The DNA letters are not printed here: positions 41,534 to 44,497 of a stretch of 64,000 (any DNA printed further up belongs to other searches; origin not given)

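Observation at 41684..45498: PHP-nuclease/SMC-like ATPase fusion (Ppl-like) translationally linked to an AlbA_2 + HATPase_c_4 protein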

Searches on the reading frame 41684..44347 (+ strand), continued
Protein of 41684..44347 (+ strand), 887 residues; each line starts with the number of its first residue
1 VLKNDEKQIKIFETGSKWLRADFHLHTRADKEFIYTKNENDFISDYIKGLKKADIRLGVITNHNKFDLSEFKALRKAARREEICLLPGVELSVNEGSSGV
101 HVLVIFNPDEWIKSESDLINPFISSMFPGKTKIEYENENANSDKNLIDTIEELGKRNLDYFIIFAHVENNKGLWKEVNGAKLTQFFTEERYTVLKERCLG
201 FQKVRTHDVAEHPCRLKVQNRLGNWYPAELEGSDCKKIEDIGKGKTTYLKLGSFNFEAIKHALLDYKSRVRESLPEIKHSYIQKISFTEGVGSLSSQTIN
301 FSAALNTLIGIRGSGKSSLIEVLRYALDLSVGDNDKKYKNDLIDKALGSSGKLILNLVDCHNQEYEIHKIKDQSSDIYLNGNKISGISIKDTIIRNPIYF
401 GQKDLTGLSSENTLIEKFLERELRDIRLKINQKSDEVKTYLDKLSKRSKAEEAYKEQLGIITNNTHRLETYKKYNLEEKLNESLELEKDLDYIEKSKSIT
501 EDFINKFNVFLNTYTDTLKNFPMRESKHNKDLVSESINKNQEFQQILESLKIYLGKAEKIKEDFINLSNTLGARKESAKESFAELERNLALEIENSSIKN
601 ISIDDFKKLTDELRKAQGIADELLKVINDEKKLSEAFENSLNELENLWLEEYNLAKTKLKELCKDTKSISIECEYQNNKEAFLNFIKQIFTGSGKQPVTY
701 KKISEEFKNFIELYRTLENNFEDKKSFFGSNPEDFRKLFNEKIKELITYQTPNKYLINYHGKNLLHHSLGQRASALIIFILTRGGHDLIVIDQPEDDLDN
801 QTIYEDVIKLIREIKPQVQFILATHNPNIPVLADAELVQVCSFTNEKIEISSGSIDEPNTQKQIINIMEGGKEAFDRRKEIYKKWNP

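Call 44: search_protein_families(library=padloc, alignment_id=A5, max_evalue=1e-10)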
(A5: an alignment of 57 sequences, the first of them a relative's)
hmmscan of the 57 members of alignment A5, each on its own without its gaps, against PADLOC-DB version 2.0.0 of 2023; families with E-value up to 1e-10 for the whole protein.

A. member 1, L001:4139-7360:- (1073 aa): 22 families
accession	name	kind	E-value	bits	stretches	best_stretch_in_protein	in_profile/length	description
PDLC00631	ZorD1|ZorD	-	3.1e-122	407.4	1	168-1068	219-1062/1071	"SWI2/SNF2 helicase, Mrr-like nuclease"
PDLC00629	ZorD1|ZorD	-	1.8e-115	385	1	342-934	402-980/1012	"SWI2/SNF2 helicase, Mrr-like nuclease"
PDLC00634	ZorD1|ZorD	-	1.4e-107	358.9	1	345-978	414-1035/1208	"SWI2/SNF2 helicase, Mrr-like nuclease"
PDLC00632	ZorD1|ZorD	-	2.7e-101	338.2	1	231-908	420-1079/1101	"SWI2/SNF2 helicase, Mrr-like nuclease"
PDLC00633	ZorD1|ZorD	-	3.2e-90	301.5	2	551-898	533-870/908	"SWI2/SNF2 helicase, Mrr-like nuclease"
PDLC00628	ZorD1|ZorD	-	5.1e-81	270.8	1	224-911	285-967/1171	"SWI2/SNF2 helicase, Mrr-like nuclease"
PDLC00627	ZorD1|ZorD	-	1.2e-79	266.4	2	346-650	377-697/1006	"SWI2/SNF2 helicase, Mrr-like nuclease"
PDLC02854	DpdE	-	7.6e-70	233.9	1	418-921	572-1072/1083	DpdE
PDLC00630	ZorD1|ZorD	-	2.8e-51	173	2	387-650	88-358/817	"SWI2/SNF2 helicase, Mrr-like nuclease"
PDLC02842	DpdE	-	2.2e-45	152.8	1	429-909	705-1151/1176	DpdE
PDLC02850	DpdE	-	1.7e-39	133.5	1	555-903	894-1236/1282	DpdE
PDLC02849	DpdE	-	2.9e-37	126.3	1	557-894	491-818/857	DpdE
PDLC02845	DpdE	-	1e-36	124.3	1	559-906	937-1270/1293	DpdE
PDLC02851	DpdE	-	1.9e-24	83.6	1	758-897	888-1023/1055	DpdE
PDLC02848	DpdE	-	3.9e-19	66.1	1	555-655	446-544/856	DpdE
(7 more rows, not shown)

B. families by the number of members that match (of 57 scanned): 200 families (the first 25 are shown)
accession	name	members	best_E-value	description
PDLC03048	REase_I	7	0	Type I restriction enzyme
PDLC03040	REase_I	7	2.9e-103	Type I restriction enzyme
PDLC03044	REase_I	6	0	Type I restriction enzyme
PDLC03041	REase_I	6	3.8e-210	Type I restriction enzyme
PDLC03046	REase_I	6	3.7e-81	Type I restriction enzyme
PDLC03045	REase_I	6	6.5e-75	Type I restriction enzyme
PDLC03146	Specificity_I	3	9.7e-119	Type I specificity subunit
PDLC03178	Specificity_I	3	3.9e-113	Type I specificity subunit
PDLC03087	Specificity_I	3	6.4e-92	Type I specificity subunit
PDLC03124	Specificity_I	3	3.3e-64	Type I specificity subunit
PDLC03064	Specificity_I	3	2.3e-63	Type I specificity subunit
PDLC03165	Specificity_I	3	8.6e-58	Type I specificity subunit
PDLC03078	Specificity_I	3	5.1e-49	Type I specificity subunit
PDLC03185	Specificity_I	3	2.2e-46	Type I specificity subunit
PDLC03101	Specificity_I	3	7.9e-46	Type I specificity subunit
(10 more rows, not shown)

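Call 46: predict_structure(alignment_id=A1)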
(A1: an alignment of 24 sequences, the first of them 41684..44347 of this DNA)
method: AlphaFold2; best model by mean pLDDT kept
length: 887 residues; sequences in the alignment: 24
mean_pLDDT: 73.7   pTM: 0.53
mean pLDDT of the five models: 73.7, 71.9, 69.9, 69.8, 69.4
residues with pLDDT >= 90: 135; 70-90: 469; 50-70: 138; < 50: 145
segments of 3 or more residues with pLDDT < 50: 1-5, 305-317, 395-411, 764-808, 812-853, 864-875, 884-887
pLDDT, mean of each block of 10 residues (from residue 1): 47 75 93 88 96 95 93 92 94 85 93 82 91 84 89 88 89 82 80 85 73 74 85 91 89 83 81 72 74 72 48 42 64 58 72 76 79 77 66 47 41 56 76 86 76 84 82 74 80 85 87 80 73 85 85 87 88 80 68 62 76 86 78 85 92 83 61 82 84 78 89 89 85 85 85 71 44 37 42 40 46 46 37 39 41 51 47 50 46
secondary structure, 60 per line:
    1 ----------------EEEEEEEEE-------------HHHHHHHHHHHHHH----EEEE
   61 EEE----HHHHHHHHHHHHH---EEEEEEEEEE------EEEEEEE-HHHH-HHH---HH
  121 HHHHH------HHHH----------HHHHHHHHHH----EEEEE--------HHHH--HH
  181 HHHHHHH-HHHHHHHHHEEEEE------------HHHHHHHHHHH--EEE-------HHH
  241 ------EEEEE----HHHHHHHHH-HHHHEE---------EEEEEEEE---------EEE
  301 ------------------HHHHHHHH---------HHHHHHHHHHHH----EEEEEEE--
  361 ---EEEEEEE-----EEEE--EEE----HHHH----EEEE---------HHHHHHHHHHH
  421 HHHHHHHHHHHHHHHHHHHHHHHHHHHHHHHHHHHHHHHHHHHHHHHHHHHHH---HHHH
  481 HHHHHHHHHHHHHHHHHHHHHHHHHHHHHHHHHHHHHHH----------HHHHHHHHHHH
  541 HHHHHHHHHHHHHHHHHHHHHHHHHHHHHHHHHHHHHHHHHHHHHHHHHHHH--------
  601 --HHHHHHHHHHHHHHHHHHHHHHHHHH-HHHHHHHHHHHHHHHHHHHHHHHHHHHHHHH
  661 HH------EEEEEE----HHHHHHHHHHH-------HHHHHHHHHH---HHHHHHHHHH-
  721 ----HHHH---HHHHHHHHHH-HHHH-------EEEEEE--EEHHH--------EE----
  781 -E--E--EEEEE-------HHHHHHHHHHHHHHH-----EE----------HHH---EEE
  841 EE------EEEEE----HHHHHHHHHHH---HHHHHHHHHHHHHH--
elements in order (helices of 4 or more, strands of 3 or more residues): E17-25 H39-52 E57-63 H68-80 E84-93 E100-106 H108-111 H119-125 H132-135 H146-155 E160-164 H173-176 H179-187 H189-197 E198-202 H215-225 E228-230 E247-251 H256-264 H266-269 E281-288 E298-300 H319-326 H336-347 E352-358 E364-370 E376-379 E382-384 H389-392 E397-400 H410-473 H477-519 H530-592 H603-628 H630-662 E669-674 H679-689 H697-706 H710-719 H725-728 H732-741 H743-746 E754-759 E788-792 H800-814 E838-842 E849-853 H858-868 H872-885

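Call 49: fold_search(model_id=the predicted structure, library=pdb)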
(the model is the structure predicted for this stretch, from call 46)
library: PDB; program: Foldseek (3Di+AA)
matches with E <= 10: 619; with E <= 0.001: 35
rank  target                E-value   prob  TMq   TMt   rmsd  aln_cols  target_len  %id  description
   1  5xei                  5.9e-06  1.00  0.15  0.22  27.7       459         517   14  Crystal structure of the Smc head domain with a coiled coil and joint derived from Pyrococcus yayanosii (released 2017-06-07)
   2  3o0f                  1.8e-05  1.00  0.19  0.52   6.7       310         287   13  Crystal structure of a putative metal-dependent phosphoesterase (BAD_1165) from bifidobacterium adolescentis atcc 15703  (released 2010-08-25)
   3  7ug9                  3.3e-05  1.00  0.17  0.61   4.8       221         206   13  Crystal structure of RNase AM PHP domain (released 2022-08-31)
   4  7nyw_A                3.5e-05  1.00  0.16  0.20  27.7       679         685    9  Cryo-EM structure of the MukBEF-MatP-DNA head module (released 2021-07-07)
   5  3e0f                  4.4e-05  1.00  0.19  0.51   6.5       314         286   13  Crystal structure of a putative metal-dependent phosphoesterase (bad_1165) from bifidobacterium adolescentis atcc 15703  (released 2008-09-02)
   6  9qxx_A                4.6e-05  0.99  0.14  0.16  41.7       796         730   10  JetABC DNA loaded state dimer (released 2025-10-01)
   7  9a6c_A                7.1e-05  1.00  0.12  0.17  18.4       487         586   15  Integrative model of YYDD-YYDB by crosslinking MS and deep learning (released 2024-09-18)
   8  3e0d_A                7.8e-05  1.00  0.16  0.13   6.0       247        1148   13  Insights into the Replisome from the Crystral Structure of the Ternary Complex of the Eubacterial DNA Polymerase III a (released 2008-09-23)
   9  2hpi                  8.2e-05  1.00  0.16  0.13   6.0       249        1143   14  Eubacterial and Eukaryotic Replicative DNA Polymerases are not Homologous: X-ray Structure of DNA Polymerase III (released 2006-09-19)
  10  4iqj_A                1.3e-04  1.00  0.16  0.13   6.4       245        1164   13  Structure of PolIIIalpha-Tauc-DNA complex suggests an atomic model of the replisome (released 2013-03-13)
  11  9qxu_B                1.4e-04  0.98  0.13  0.16  42.6       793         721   10  JetABC DNA loaded state monomer (open) (released 2025-10-01)
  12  9qxx_B                1.5e-04  0.99  0.14  0.16  42.7       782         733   12  JetABC DNA loaded state dimer (released 2025-10-01)
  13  3f2c_A                2.2e-04  1.00  0.16  0.15   5.3       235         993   14  DNA Polymerase PolC from Geobacillus kaustophilus complex with DNA, dGTP and Mn (released 2009-01-20)
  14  9qxt_A                2.6e-04  1.00  0.18  0.20  40.2       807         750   10  E. coli JetABC dimer in the DNA boarding-holding state (released 2025-10-01)
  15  9qxu_A                2.8e-04  0.97  0.14  0.16  41.8       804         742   10  JetABC DNA loaded state monomer (open) (released 2025-10-01)
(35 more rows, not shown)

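Call 79: find_encoding_contigs(protein=P0001, flank=10000, max_places=3)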
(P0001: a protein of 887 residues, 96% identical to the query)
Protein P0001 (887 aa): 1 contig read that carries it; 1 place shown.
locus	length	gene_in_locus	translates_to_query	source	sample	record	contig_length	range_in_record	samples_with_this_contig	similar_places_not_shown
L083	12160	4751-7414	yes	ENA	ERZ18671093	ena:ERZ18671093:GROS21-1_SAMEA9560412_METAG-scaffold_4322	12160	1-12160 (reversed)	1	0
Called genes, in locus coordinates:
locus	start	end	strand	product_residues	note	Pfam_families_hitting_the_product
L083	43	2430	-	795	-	PF04851:ResIII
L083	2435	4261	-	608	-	PF01555:N6_N4_Mtase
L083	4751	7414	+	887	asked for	PF13304:AAA_21 (faint), PF13476:AAA_23 (weak)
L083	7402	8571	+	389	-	PF04326:SLFN_AlbA_2, PF13749:HATPase_c_4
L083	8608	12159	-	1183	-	?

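Call 80: find_encoding_contigs(protein=P0004, flank=10000, max_places=4)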
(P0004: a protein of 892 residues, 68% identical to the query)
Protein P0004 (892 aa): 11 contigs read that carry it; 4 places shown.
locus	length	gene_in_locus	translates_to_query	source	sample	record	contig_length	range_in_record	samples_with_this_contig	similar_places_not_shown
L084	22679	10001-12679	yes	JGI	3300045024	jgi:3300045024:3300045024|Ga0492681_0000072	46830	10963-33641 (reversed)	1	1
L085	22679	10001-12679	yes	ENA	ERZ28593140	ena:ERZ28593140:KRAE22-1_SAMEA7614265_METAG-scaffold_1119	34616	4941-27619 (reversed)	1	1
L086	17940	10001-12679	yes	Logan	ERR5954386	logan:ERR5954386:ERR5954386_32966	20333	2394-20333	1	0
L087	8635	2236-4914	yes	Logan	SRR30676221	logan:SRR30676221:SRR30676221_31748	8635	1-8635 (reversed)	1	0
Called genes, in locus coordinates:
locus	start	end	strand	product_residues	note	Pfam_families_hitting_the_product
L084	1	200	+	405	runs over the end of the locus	PF01070:FMN_dh, PF00478:IMPDH, PF03060:NMO (weak)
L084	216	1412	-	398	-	PF13401:AAA_22 (faint), PF13173:AAA_14, PF13635:DUF4143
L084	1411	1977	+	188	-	PF00334:NDK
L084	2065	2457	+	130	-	PF00886:Ribosomal_S16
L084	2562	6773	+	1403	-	PF13195:DUF4011, PF13086:AAA_11, PF13245:AAA_19 (faint), PF13604:AAA_30 (faint), PF13086:AAA_11, PF13087:AAA_12, PF18741:MTES_1575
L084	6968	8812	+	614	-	PF01558:POR, PF01855:POR_N, PF17147:PFOR_II (weak)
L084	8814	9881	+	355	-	PF02775:TPP_enzyme_C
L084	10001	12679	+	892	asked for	PF13304:AAA_21 (weak)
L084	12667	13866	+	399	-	PF04326:SLFN_AlbA_2, PF13749:HATPase_c_4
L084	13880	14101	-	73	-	PF02416:TatA_B_E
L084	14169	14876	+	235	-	PF01464:SLT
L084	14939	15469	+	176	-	PF00254:FKBP_C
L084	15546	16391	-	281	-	-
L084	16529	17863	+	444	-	PF01595:CNNM, PF00571:CBS (weak), PF03471:CorC_HlyC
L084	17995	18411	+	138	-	PF01124:MAPEG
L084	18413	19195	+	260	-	PF05430:Methyltransf_30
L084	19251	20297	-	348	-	PF00268:Ribonuc_red_sm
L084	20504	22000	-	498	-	PF00232:Glyco_hydro_1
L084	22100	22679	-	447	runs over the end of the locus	PF01263:Aldose_epim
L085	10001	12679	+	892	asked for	PF13304:AAA_21 (weak)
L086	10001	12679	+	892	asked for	PF13304:AAA_21 (weak)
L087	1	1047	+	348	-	?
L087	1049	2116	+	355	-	PF02775:TPP_enzyme_C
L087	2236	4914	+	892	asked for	PF13304:AAA_21 (weak)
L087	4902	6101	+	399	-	PF04326:SLFN_AlbA_2, PF13749:HATPase_c_4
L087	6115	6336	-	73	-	PF02416:TatA_B_E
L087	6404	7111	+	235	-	PF01464:SLT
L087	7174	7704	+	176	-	PF00254:FKBP_C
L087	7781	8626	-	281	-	-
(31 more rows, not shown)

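Call 91: search_dna_similar(query=window:41684-44347:+, collection=plasmids, mode=protein, rows=spread, max_rows=30, max_evalue=1e-10)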
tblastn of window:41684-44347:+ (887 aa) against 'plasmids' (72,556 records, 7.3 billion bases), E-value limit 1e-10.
Records with a match: 904; places in all: 948; records where one place covers at least 80% of the query: 213.
Best place of each record, by identity: 60-80% 1; <60% 903.
By first word of the organism name: Escherichia 348; Klebsiella 196; Enterobacter 48; Piscirickettsia 34; Salmonella 33; Citrobacter 25; Serratia 21; Pseudomonas 20; Yersinia 17; Raoultella 17; and 54 more.
By predicted mobility (MOB-suite, as given by PLSDB): conjugative 654; non-mobilizable 153; mobilizable 97.
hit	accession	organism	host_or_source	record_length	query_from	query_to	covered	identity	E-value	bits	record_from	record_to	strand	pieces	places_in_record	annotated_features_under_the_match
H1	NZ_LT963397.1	Pseudomonas cerasi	-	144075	11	885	99%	43.9%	0e+0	682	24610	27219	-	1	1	TrlF family AAA-like ATPase | RNA-binding domain-containing protein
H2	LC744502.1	Escherichia coli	-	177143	11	887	99%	42.7%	0e+0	678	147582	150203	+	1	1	hypothetical protein | transcriptional regulator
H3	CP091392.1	Escherichia coli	Homo sapiens,human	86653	11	885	99%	40.6%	0e+0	606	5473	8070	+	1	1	histidinol-phosphatase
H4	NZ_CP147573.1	Escherichia coli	Homo sapiens,bloodstream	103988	11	885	99%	40.6%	0e+0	605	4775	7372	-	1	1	TrlF family AAA-like ATPase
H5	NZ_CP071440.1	Escherichia coli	Homo sapiens,urine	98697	11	885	99%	40.6%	0e+0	605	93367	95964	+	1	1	TrlF family AAA-like ATPase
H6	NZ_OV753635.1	Klebsiella quasipneumoniae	-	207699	11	885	99%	40.4%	0e+0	602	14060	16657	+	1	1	TrlF family AAA-like ATPase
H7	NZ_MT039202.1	Serratia proteamaculans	-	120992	11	885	99%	39.7%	0e+0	599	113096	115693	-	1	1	TrlF family AAA-like ATPase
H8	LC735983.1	Raoultella planticola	-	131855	11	469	52%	47.6%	2e-129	437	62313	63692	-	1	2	none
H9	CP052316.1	Klebsiella pneumoniae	Homo sapiens,blood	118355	15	886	49%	31.9%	2e-17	180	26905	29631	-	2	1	ABC transporter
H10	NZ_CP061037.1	Sphingomonas aliaeris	whole organism,Pork steak,pork steak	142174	12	882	48%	30.1%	3e-16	172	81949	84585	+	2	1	TrlF family AAA-like ATPase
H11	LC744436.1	Escherichia coli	-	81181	14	327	35%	29.2%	9e-18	97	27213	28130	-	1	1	hypothetical protein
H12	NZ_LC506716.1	Klebsiella pneumoniae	Homo sapiens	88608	14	327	35%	29.2%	9e-18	97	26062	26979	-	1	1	ppl: anti-phage protein Ppl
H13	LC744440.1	Escherichia coli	-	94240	14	327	35%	29.2%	9e-18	97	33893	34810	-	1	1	hypothetical protein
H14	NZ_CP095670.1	Citrobacter sedlakii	Homo sapiens,Pure culture one microbial ...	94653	14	327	35%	29.2%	9e-18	97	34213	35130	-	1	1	ppl: anti-phage protein Ppl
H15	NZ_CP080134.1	Escherichia coli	chicken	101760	14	327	35%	29.2%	9e-18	97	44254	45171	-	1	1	ppl: anti-phage protein Ppl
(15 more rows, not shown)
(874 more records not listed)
